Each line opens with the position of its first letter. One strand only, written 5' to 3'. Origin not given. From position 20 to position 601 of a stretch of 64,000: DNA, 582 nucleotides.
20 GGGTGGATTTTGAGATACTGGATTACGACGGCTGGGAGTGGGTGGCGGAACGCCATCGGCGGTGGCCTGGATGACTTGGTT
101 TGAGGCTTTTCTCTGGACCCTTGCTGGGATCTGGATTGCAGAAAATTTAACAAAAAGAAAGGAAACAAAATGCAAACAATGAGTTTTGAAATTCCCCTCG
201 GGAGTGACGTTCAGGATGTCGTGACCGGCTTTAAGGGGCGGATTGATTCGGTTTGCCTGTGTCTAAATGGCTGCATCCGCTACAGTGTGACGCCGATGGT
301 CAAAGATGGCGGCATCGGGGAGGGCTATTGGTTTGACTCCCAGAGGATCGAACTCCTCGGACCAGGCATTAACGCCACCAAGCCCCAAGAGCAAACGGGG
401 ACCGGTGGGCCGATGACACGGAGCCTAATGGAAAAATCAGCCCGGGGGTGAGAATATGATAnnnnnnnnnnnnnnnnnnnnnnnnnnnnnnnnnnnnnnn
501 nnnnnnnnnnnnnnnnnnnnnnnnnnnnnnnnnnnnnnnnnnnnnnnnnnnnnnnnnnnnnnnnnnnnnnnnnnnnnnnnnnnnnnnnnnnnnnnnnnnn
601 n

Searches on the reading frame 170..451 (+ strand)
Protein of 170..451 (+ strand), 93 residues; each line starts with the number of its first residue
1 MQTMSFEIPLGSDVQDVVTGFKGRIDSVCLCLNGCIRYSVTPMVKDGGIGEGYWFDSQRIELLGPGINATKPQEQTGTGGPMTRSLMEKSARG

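Call 106: find_encoding_contigs(protein=window:170-451:+, flank=10000, max_places=4)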
Protein window:170-451:+ (93 aa): 2 contigs read that carry it; 2 places shown.
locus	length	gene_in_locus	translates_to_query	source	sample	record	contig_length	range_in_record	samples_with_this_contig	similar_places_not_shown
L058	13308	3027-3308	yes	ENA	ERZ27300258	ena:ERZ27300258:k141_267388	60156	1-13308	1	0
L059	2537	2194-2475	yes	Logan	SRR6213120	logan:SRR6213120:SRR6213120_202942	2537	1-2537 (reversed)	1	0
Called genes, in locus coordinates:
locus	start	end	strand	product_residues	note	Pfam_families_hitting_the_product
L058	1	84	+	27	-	?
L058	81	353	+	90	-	-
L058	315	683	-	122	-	-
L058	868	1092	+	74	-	-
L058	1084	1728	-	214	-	-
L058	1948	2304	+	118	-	PF10686:YAcAr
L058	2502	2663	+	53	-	-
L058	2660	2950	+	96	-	-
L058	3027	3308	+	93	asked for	-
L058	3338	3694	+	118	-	-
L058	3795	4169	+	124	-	-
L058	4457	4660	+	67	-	-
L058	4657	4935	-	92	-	-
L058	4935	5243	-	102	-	-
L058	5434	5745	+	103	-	-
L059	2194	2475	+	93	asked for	-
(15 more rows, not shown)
